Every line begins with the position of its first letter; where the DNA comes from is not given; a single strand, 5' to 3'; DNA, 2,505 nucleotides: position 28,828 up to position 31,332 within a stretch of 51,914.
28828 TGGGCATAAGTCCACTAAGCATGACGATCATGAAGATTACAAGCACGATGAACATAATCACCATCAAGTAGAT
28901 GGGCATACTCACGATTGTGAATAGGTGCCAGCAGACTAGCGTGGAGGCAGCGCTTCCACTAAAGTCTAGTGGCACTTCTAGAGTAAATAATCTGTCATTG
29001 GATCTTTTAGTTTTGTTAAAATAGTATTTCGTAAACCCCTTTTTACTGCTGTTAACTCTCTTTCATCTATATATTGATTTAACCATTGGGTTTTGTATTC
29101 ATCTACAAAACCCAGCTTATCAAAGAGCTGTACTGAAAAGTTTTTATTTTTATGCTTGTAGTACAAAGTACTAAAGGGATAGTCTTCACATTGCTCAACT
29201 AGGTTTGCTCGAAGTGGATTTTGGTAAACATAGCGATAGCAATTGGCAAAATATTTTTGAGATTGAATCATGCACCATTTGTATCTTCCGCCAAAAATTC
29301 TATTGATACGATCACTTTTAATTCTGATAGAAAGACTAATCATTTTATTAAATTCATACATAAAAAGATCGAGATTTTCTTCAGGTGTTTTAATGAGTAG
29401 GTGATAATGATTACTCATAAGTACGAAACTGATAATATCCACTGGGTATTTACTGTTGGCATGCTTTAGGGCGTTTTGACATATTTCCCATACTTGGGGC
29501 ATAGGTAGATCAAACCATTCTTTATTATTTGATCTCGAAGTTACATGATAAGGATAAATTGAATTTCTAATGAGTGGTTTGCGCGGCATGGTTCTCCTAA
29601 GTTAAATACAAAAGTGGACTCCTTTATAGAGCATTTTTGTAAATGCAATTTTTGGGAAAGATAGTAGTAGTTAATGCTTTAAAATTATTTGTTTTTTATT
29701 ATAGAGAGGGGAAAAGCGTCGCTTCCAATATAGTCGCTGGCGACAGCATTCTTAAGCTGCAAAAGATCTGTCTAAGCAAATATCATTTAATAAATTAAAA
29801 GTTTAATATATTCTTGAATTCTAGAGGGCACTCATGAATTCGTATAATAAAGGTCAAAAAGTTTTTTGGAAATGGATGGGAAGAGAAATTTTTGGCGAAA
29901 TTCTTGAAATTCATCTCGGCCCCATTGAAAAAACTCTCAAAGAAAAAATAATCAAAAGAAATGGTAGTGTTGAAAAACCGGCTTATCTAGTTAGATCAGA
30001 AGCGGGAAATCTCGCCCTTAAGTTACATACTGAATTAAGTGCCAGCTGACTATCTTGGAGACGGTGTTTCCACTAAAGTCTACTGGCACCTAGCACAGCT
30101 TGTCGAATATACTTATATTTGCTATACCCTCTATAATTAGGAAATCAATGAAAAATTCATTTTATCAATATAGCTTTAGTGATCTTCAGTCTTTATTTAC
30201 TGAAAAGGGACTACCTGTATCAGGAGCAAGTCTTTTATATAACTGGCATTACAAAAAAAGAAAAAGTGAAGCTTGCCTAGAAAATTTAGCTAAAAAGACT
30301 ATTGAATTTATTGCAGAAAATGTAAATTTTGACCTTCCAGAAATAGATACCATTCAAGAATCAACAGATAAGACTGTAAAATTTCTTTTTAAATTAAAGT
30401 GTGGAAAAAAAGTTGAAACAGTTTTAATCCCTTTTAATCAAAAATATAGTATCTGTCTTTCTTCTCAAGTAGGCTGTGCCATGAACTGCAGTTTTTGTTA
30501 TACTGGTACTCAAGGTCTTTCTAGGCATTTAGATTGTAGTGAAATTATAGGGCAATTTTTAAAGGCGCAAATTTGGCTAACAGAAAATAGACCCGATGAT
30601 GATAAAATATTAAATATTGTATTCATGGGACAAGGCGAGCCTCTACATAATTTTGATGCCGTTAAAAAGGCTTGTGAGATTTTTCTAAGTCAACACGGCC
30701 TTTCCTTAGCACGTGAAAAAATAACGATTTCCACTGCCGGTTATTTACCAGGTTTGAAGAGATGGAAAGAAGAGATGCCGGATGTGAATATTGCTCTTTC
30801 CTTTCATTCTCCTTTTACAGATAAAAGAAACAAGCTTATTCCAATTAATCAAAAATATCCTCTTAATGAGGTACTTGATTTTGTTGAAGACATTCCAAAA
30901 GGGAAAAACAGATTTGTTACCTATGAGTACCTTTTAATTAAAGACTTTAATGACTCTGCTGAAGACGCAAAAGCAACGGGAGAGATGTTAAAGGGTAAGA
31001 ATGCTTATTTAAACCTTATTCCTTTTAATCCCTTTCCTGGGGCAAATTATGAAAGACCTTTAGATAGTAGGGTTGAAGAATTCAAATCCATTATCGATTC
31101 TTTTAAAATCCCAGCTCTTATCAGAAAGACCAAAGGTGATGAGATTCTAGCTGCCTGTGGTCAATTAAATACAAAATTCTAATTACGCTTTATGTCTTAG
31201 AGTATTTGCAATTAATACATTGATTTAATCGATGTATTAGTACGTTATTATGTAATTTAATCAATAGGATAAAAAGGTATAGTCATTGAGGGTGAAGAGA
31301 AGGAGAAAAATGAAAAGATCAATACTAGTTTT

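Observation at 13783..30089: Local, strictly co-oriented array of 51-52 bp GC-rich palindromic elements, about one per gene junction, with an embedded RAYT-like HUH transposase gene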

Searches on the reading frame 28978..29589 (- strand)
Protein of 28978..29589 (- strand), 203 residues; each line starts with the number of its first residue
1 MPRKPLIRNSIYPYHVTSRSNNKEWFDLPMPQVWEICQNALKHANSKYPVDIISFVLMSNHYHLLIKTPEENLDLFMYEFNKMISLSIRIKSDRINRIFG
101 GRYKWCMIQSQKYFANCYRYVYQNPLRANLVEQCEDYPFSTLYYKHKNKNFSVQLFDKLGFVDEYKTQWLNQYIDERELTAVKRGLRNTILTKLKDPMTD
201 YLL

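Call 10: search_protein_families(library=pfam, proteins=[window:28978-29589:-], max_evalue=0.01)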
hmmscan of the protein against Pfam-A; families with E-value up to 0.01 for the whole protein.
window:28978-29589:- (203 aa): 1 family
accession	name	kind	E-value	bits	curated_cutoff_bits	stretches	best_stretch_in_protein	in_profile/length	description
PF01797.21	Y1_Tnp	-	7.1e-06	26.6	23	1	33-115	24-112/121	Transposase IS200 like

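Call 11: find_encoding_contigs(protein=window:28978-29589:-, flank=10000, max_places=10)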
Protein window:28978-29589:- (203 aa): 1 contig read that carries it; 1 place shown.
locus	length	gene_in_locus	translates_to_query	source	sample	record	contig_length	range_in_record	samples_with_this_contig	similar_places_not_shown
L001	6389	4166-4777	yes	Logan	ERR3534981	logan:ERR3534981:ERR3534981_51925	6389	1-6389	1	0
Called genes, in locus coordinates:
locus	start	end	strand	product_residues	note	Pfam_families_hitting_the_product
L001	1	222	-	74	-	?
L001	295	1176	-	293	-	PF13847:Methyltransf_31, PF02390:Methyltransf_4 (faint)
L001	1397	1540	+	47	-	-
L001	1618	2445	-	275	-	-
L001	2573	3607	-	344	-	PF04055:Radical_SAM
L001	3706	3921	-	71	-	PF11160:Hva1_TUDOR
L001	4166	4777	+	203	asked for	PF01797:Y1_Tnp (weak)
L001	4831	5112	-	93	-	-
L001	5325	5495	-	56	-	PF20027:DUF6435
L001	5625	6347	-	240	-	PF13460:NAD_binding_10 (weak)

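Call 12: search_protein_families(library=ncbifam, proteins=[window:28978-29589:-], max_evalue=0.01)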
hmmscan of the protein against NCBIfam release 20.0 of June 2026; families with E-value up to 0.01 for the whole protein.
window:28978-29589:- (203 aa): 1 family
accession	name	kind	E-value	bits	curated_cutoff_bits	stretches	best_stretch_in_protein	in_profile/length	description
NF047646.1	REP_Tyr_transpos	equivalog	3.1e-20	72.6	80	1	12-140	10-146/146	REP-associated tyrosine transposase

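Call 20: find_homologous_proteins(query=window:28978-29589:-, max_evalue=0.00001)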
Query window:28978-29589:- (203 aa): 583 proteins with E <= 0.00001 among 632 candidates; the best 120 are listed.
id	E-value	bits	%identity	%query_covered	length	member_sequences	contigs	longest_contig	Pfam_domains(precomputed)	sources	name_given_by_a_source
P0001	3.0e-136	470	100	100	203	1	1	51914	PF01797.22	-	-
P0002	5.0e-105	368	76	100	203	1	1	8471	-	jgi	jgi:putative transposase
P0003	9.3e-105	367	74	100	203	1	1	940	-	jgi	jgi:putative transposase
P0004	9.0e-87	308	64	98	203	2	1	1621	PF01797.22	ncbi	-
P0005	9.2e-86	305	65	100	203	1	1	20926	PF01797.22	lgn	-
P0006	4.0e-85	303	64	98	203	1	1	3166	-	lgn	-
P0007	3.3e-82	293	60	97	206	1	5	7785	PF01797.22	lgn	-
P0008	3.4e-82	293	63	100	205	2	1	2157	PF01797.22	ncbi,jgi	jgi:putative transposase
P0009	1.2e-81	291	62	98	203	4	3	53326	-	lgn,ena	-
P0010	1.2e-80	288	59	98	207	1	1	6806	PF01797.22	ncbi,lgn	-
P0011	4.7e-80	286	60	100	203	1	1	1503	PF01797.22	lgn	-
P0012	1.0e-79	285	61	98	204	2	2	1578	PF01797.22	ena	-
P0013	8.2e-79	282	60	97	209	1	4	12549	PF01797.22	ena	-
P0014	2.7e-78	280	60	97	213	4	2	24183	-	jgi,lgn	jgi:putative transposase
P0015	3.7e-78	280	58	98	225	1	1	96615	PF01797.22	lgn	-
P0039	2.9e-76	274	61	98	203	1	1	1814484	PF01797.22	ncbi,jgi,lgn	ncbi:MAG: transposase [Bacteriovorax sp.]|jgi:putative transposase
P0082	5.7e-73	263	59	96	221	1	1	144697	PF01797.22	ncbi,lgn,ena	-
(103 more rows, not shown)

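Call 21: find_encoding_contigs(protein=P0002, flank=10000, max_places=4)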
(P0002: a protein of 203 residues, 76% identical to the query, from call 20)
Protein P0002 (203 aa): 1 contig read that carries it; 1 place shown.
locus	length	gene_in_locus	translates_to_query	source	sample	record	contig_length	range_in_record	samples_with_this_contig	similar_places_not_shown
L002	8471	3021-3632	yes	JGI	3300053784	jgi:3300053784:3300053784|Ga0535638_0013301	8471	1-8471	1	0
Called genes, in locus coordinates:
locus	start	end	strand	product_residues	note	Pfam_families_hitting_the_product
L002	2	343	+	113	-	?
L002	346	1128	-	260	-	PF02798:GST_N (faint), PF14497:GST_C_3 (weak), PF00043:GST_C, PF13410:GST_C_2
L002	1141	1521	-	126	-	-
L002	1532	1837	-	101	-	PF07045:DUF1330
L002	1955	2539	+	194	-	PF00440:TetR_N, PF16925:TetR_C_13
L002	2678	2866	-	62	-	PF14255:Zn_ribbon_21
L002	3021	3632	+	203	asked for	-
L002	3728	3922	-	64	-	PF00313:CSD, PF08206:OB_RNB (weak)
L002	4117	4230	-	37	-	-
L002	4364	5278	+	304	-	PF05971:Methyltransf_10, PF05175:MTS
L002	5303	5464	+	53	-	-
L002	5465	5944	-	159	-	PF07308:DUF1456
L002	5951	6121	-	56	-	-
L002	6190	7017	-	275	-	PF00595:PDZ (weak), PF13180:PDZ_2, PF17820:PDZ_6, PF08534:Redoxin, PF14595:Thioredoxin_9, PF00578:AhpC-TSA, PF00085:Thioredoxin (weak), PF13905:Thioredoxin_8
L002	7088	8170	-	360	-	PF04339:FemAB_like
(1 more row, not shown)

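Call 22: find_encoding_contigs(protein=P0005, flank=10000, max_places=4)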
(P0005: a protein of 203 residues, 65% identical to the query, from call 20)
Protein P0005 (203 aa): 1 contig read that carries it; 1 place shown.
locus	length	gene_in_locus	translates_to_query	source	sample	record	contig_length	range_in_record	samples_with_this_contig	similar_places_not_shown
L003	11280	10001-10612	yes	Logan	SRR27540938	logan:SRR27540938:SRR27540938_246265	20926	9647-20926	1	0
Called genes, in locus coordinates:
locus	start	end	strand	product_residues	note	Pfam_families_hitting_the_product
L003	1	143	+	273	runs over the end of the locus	PF05114:MbnB_TglH_ChrH, PF01261:AP_endonuc_2 (weak)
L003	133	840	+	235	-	-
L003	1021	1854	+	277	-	PF00669:Flagellin_N, PF00700:Flagellin_C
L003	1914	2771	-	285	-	PF03372:Exo_endo_phos, PF22669:Exo_endo_phos2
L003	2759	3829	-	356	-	PF08245:Mur_ligase_M (weak)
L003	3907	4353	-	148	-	-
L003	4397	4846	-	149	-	PF01242:PTPS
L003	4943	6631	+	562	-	-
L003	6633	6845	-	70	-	PF00072:Response_reg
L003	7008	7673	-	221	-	PF02390:Methyltransf_4, PF13847:Methyltransf_31 (weak), PF13649:Methyltransf_25 (weak)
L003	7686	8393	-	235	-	PF01852:START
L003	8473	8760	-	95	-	-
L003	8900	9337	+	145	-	PF00190:Cupin_1 (weak), PF05899:Cupin_3 (faint), PF07883:Cupin_2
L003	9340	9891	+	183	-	PF04186:FxsA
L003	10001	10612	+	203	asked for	PF01797:Y1_Tnp (weak)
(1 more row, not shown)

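Call 23: find_encoding_contigs(protein=P0009, flank=10000, max_places=4)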
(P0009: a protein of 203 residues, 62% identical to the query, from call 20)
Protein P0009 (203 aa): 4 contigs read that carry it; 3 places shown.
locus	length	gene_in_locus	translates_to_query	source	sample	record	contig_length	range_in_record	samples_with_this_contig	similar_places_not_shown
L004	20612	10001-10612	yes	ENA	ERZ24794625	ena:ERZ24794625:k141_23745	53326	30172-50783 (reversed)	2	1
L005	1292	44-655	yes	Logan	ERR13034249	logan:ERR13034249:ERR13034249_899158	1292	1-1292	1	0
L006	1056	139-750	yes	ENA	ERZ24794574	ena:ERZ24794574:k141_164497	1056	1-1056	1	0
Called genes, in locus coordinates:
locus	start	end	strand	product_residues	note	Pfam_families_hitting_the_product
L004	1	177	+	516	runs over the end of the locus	PF00070:Pyr_redox (faint), PF00890:FAD_binding_2 (faint), PF01134:GIDA (faint), PF01266:DAO (faint), PF01494:FAD_binding_3 (weak), PF03486:HI0933_like, PF13738:Pyr_redox_3 (weak), PF21688:FAD-depend_C, +1 more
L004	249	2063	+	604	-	PF00009:GTP_EFTU, PF01926:MMR_HSR1 (faint), PF03144:GTP_EFTU_D2 (faint), PF00679:EFG_C, PF21018:BipA_C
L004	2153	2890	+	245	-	PF00106:adh_short, PF01370:Epimerase (faint), PF08659:KR (weak), PF13561:adh_short_C2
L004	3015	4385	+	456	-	PF06739:SBBP (weak), PF07494:Reg_prop (faint), PF06739:SBBP (weak)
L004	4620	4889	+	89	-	-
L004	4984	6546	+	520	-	PF08448:PAS_4 (weak), PF13188:PAS_8 (faint), PF14501:HATPase_c_5 (faint), PF00989:PAS, PF13426:PAS_9, PF00512:HisKA, PF02518:HATPase_c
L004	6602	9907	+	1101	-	-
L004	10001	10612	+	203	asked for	-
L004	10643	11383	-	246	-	PF01145:Band_7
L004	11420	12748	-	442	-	PF25145:NfeD1b_N, PF24961:NfeD_membrane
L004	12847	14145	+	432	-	PF01979:Amidohydro_1, PF07969:Amidohydro_3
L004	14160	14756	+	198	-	-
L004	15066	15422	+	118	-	-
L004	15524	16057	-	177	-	-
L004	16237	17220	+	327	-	PF00056:Ldh_1_N, PF02866:Ldh_1_C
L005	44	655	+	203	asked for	-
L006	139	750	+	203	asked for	-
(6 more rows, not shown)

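Call 24: find_encoding_contigs(protein=P0039, flank=10000, max_places=4)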
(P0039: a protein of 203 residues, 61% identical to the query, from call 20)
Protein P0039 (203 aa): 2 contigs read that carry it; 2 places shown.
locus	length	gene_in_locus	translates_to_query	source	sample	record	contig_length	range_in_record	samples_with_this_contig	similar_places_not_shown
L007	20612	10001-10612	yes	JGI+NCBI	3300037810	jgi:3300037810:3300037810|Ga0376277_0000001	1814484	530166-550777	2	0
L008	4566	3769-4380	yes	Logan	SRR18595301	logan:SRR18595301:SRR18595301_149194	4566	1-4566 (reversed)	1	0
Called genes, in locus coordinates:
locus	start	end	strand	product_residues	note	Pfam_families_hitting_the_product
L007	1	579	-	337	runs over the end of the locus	PF01545:Cation_efflux, PF16916:ZT_dimer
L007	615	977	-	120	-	PF04134:DCC1-like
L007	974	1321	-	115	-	PF28289:BV97_02767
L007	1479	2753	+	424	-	PF00579:tRNA-synt_1b, PF22421:SYY_C-terminal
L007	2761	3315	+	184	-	PF13505:OMP_b-brl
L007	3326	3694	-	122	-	-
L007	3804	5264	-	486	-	PF00672:HAMP (weak), PF00512:HisKA, PF02518:HATPase_c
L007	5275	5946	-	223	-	PF00072:Response_reg, PF00486:Trans_reg_C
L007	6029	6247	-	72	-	-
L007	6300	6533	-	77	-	-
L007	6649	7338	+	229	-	-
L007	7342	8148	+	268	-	PF00351:Biopterin_H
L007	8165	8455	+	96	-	PF01329:Pterin_4a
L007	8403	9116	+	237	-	PF01292:Ni_hydr_CYTB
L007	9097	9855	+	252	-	PF00174:Oxidored_molyb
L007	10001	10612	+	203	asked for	PF01797:Y1_Tnp (weak)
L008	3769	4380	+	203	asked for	PF01797:Y1_Tnp (weak)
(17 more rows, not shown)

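Call 32: find_encoding_contigs(protein=P0082, flank=10000, max_places=3)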
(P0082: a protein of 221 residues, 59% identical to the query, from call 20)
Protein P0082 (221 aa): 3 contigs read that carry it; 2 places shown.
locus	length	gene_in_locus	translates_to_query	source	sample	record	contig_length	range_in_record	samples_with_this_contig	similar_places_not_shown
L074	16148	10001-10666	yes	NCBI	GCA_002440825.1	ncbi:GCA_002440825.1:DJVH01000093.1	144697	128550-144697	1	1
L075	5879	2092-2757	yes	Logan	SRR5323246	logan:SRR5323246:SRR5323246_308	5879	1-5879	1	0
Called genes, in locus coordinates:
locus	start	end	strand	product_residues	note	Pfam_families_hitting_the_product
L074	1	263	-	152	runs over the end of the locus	-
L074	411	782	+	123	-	PF14534:DUF4440 (weak)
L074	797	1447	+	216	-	PF05239:PRC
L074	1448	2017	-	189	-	-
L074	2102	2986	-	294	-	PF00126:HTH_1, PF03466:LysR_substrate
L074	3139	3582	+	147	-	-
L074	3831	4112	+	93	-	PF13893:RRM_5, PF00076:RRM_1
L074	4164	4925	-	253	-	-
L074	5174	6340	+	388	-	-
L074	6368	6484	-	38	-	-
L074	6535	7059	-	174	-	PF06114:Peptidase_M78 (weak), PF15890:Peptidase_Mx1 (weak)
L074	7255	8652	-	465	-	PF07690:MFS_1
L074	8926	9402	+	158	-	PF00011:HSP20, PF17886:ArsA_HSP20 (weak)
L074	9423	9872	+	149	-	PF02566:OsmC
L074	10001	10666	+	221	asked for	PF01797:Y1_Tnp (weak)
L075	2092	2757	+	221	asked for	PF01797:Y1_Tnp (weak)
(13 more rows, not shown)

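Call 33: find_encoding_contigs(protein=P0015, flank=10000, max_places=3)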
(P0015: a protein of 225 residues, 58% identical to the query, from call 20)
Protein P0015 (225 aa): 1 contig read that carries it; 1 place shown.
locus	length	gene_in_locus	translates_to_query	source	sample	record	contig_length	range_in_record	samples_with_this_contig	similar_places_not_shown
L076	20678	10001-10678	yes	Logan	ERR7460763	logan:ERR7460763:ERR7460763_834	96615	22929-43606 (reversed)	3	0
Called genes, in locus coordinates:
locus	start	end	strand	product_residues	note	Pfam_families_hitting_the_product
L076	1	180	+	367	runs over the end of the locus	-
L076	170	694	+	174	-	PF09000:Cytotoxic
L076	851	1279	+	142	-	PF00334:NDK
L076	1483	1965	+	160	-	PF02559:CarD_TRCF_RID, PF21095:CarD_C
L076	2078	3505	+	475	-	PF00749:tRNA-synt_1c, PF19269:Anticodon_2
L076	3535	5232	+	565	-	PF00749:tRNA-synt_1c, PF03950:tRNA-synt_1c_C, PF20974:tRNA-synt_1c_C2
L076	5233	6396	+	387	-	PF01546:Peptidase_M20, PF07687:M20_dimer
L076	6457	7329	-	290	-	-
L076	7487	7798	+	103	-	-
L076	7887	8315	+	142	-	PF13473:Cupredoxin_1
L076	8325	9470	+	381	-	PF00437:T2SSE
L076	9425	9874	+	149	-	-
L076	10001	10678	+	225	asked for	PF01797:Y1_Tnp (weak)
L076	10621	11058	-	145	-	-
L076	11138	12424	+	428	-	PF03952:Enolase_N, PF00113:Enolase_C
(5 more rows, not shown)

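Call 39: search_solved_structures(query=window:28978-29589:-, max_evalue=0.01, show_alignments=2)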
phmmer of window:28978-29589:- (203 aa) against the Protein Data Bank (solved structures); distinct sequences matched with E-value up to 0.01: 1.
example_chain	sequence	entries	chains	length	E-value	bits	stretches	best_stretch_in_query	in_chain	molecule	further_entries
4er8_A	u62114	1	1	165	3.6e-05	26.9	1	34-143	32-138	TnpArep for protein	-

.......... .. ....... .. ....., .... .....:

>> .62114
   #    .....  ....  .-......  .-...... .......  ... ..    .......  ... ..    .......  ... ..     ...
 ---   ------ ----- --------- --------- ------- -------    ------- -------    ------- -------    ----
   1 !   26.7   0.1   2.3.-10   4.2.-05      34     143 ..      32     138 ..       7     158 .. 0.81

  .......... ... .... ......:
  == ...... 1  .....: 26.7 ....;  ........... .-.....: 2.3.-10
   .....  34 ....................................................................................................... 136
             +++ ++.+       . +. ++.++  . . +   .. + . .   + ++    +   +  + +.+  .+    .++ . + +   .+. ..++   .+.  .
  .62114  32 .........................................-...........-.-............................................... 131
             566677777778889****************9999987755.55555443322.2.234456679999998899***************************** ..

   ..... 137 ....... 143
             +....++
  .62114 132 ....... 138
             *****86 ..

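Call 41: find_related_loci(query=A2, collection=metagenome_contigs, flank=10000)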
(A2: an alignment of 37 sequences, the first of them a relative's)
Query A2 (203 aa) in metagenome_contigs; peptide patterns used: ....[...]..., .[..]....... (x = any residue, [..] = any of these).
600 stretches matched a pattern (row limit reached: there are more); 504 encode a relative of the query (tblastn E <= 1e-3); the best 80 are kept; 80 distinct loci.
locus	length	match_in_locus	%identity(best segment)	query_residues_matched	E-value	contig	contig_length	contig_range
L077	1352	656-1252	60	1-199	6e-88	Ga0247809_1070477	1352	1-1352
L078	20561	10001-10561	61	1-187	2e-81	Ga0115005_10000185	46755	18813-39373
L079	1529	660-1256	57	1-199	3e-83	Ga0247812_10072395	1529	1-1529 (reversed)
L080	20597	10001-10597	58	1-199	6e-77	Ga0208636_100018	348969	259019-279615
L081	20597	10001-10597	59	1-199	1e-76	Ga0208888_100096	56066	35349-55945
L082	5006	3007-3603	59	1-199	1e-76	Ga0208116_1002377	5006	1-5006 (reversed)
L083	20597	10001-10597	59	1-199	1e-76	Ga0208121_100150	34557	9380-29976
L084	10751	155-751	59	1-199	1e-76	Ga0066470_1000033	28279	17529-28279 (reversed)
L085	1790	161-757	57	1-199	1e-78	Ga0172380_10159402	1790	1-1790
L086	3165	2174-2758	56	1-195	2e-75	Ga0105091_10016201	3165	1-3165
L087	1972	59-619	56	1-189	3e-77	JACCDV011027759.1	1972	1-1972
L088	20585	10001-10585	56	1-195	7e-74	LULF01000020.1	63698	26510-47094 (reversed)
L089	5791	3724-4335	57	1-202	8e-74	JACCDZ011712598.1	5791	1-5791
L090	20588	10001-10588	57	1-196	3e-72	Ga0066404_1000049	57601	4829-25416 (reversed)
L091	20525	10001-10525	54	1-175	3e-68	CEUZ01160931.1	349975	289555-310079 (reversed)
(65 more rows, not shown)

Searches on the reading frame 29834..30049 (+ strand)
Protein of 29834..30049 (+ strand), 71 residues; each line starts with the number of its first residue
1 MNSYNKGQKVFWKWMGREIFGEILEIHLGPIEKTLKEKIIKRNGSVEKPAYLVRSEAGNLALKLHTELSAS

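Call 60: search_protein_families(library=pfam, proteins=[window:29834-30049:+], max_evalue=0.01)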
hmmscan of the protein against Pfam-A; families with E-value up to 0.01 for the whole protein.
window:29834-30049:+ (71 aa): 1 family
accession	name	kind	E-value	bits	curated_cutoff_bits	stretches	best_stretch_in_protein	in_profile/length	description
PF11160.13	Hva1_TUDOR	-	3e-13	50.1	24.1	1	7-68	1-59/59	Hypervirulence associated proteins TUDOR domain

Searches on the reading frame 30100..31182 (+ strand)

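Call 12: search_protein_families(library=ncbifam, proteins=[window:30100-31182:+], max_evalue=0.01)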
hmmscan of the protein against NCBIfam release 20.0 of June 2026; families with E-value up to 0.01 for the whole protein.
window:30100-31182:+ (360 aa): 13 families
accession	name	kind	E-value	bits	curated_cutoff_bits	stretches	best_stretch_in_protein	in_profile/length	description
TIGR00048.1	rRNA_mod_RlmN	equivalog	4.9e-99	331.6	290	1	15-358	3-344/355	dual-specificity RNA methyltransferase RlmN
NF008396.0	PRK11194.1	equivalog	3.8e-80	269.6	633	1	19-357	13-354/379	dual-specificity RNA methyltransferase RlmN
NF011031.0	PRK14461.1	equivalog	3e-65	220.7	601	1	16-358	5-363/372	ribosomal RNA large subunit methyltransferase N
NF000424.4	CfrAB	exception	3.6e-60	204.1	530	1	59-357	38-337/338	Cfr family 23S rRNA (adenine(2503)-C(8))-methyltransferase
TIGR04432.1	rSAM_Cfr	equivalog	4.6e-60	203.7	550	1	69-357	50-339/341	Cfr family 23S rRNA (adenine(2503)-C(8))-methyltransferase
NF011024.0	PRK14453.1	equivalog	5.9e-59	200.1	468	1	66-357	49-341/348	23S rRNA (adenine(2503)-C(8))-methyltransferase Cfr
NF011040.0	PRK14470.1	equivalog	7.2e-58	196.7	441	1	86-358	66-333/338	ribosomal RNA large subunit methyltransferase N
NF011034.0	PRK14464.1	equivalog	1.1e-49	169.1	422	1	52-358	36-328/348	RNA methyltransferase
TIGR03974.1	rSAM_six_Cys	equivalog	1.8e-05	23.8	425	1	59-216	42-194/451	thioether cross-link-forming SCIFF peptide maturase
NF047865.1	rSAM_PapB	equivalog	5.9e-05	22.4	340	1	123-195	10-78/330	PapB family radical SAM/SPASM ranthipeptide maturase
TIGR04064.1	rSAM_nif11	equivalog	0.00011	21.1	518.7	1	63-199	26-157/459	nif11-like peptide radical SAM maturase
TIGR04038.1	tatD_link_rSAM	subfamily_domain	0.0039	17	129.7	1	125-200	17-88/192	TatD family nuclease-associated radical SAM protein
TIGR03906.1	quino_hemo_SAM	equivalog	0.0085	14.8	453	0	117-192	95-167/467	quinohemoprotein amine dehydrogenase maturation protein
